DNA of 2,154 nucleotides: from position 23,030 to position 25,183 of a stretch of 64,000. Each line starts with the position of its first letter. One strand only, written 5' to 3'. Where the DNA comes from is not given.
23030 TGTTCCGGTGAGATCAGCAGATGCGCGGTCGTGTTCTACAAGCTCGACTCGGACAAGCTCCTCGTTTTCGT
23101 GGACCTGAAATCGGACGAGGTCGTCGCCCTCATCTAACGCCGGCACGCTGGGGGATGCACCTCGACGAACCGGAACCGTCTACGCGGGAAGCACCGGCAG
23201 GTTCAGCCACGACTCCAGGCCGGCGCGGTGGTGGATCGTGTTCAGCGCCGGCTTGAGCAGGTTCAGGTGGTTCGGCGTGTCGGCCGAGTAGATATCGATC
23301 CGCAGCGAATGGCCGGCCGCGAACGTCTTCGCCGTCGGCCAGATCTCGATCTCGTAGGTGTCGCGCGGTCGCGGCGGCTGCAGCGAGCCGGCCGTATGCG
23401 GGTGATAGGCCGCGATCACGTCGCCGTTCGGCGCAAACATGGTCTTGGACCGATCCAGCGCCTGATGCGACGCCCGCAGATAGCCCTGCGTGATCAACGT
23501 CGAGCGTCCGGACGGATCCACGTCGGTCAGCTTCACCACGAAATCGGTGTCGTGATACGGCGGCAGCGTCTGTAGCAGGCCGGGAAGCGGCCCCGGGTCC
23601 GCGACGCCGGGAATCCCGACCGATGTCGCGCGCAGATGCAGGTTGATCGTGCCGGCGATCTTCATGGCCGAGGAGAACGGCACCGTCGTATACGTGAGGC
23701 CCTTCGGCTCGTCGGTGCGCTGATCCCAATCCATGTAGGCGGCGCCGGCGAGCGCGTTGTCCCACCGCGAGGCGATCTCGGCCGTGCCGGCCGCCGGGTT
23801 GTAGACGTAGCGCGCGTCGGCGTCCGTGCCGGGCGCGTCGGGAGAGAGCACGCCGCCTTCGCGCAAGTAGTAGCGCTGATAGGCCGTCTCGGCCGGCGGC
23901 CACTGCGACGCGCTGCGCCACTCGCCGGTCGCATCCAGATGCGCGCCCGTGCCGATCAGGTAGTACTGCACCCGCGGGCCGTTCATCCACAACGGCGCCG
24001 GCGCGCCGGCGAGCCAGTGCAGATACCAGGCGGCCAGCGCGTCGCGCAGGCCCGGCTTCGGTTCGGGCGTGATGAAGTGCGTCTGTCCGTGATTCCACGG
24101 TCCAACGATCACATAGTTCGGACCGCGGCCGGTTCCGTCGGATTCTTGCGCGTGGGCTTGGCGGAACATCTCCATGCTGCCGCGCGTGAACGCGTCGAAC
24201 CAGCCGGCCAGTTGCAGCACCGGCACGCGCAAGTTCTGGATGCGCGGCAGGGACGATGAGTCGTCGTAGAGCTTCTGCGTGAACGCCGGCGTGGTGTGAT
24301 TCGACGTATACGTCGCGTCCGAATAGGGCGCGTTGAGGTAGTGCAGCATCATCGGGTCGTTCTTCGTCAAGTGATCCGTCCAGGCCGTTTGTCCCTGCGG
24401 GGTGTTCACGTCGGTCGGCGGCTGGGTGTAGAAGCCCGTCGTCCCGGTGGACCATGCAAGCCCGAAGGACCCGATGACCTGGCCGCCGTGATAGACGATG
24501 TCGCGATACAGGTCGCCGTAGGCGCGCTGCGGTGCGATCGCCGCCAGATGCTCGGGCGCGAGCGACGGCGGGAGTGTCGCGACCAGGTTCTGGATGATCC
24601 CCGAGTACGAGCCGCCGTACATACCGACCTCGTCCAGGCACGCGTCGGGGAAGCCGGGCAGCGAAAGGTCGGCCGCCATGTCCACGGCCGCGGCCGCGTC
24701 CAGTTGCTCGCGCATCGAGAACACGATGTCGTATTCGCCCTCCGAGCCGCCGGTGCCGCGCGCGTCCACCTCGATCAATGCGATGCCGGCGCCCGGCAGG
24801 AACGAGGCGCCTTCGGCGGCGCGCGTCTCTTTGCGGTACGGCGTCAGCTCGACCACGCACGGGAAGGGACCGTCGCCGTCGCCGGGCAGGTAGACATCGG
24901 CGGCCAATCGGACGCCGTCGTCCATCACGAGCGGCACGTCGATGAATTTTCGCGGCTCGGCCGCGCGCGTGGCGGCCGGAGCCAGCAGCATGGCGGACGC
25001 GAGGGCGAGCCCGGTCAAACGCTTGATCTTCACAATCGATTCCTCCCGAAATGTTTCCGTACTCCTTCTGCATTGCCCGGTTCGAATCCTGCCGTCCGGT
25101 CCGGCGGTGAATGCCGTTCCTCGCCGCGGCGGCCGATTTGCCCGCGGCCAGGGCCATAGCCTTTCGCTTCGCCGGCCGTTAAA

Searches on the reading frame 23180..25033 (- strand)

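Call 66: search_protein_families(library=pfam, proteins=[window:23180-25033:-], max_evalue=0.001)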
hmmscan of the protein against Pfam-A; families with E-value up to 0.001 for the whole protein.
window:23180-25033:- (617 aa): 2 families
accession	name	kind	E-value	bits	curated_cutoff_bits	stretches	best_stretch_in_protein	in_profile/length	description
PF02129.25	Peptidase_S15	-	2e-41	142.9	23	1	39-317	1-262/262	X-Pro dipeptidyl-peptidase (S15 family)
PF08530.16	PepX_C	-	2.1e-35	123.1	22.5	1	349-588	3-183/217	X-Pro dipeptidyl-peptidase C-terminal non-catalytic domain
